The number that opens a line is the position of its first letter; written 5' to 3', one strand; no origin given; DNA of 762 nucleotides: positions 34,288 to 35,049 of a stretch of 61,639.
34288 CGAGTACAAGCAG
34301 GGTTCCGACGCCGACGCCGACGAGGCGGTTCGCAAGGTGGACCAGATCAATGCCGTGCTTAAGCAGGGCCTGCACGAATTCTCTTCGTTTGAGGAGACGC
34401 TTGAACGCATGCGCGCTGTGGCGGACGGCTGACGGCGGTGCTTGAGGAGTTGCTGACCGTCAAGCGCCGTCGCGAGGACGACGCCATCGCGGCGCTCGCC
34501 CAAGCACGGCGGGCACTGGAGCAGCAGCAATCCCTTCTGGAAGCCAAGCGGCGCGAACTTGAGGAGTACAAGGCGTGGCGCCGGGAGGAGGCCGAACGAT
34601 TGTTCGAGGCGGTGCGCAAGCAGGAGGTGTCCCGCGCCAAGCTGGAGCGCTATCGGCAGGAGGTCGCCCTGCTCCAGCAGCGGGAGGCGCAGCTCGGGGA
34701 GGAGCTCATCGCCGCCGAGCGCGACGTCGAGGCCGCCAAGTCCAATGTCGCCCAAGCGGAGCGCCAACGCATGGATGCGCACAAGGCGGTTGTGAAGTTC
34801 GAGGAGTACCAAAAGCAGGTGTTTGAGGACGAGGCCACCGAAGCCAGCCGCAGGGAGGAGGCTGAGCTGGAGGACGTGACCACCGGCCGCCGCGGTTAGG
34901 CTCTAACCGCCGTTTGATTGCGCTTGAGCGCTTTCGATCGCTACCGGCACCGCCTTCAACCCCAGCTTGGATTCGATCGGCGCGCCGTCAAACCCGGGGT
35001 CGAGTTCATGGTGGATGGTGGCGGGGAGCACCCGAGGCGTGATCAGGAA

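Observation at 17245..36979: Core apparatus set looks incomplete: no sctR, sctS, sctQ, sctD or sctP, and sctT-sctU are attached to the sctJKL operon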

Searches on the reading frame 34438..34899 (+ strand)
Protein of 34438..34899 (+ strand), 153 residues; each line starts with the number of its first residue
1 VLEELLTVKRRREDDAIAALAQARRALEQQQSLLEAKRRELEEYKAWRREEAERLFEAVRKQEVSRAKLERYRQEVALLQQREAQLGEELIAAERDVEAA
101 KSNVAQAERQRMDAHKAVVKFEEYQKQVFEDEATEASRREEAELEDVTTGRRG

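Call 4: search_protein_families(library=pfam, max_evalue=0.01, proteins=[window:34438-34899:+])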
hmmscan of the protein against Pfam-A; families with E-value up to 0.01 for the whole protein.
window:34438-34899:+ (153 aa): 2 families
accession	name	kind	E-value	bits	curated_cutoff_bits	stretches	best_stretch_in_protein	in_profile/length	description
PF07321.17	YscO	-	1.3e-19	71.1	28.8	1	2-148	1-147/149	Type III secretion protein YscO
PF16789.10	YscO-like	-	0.0041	17.6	27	1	2-147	6-150/161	YscO-like protein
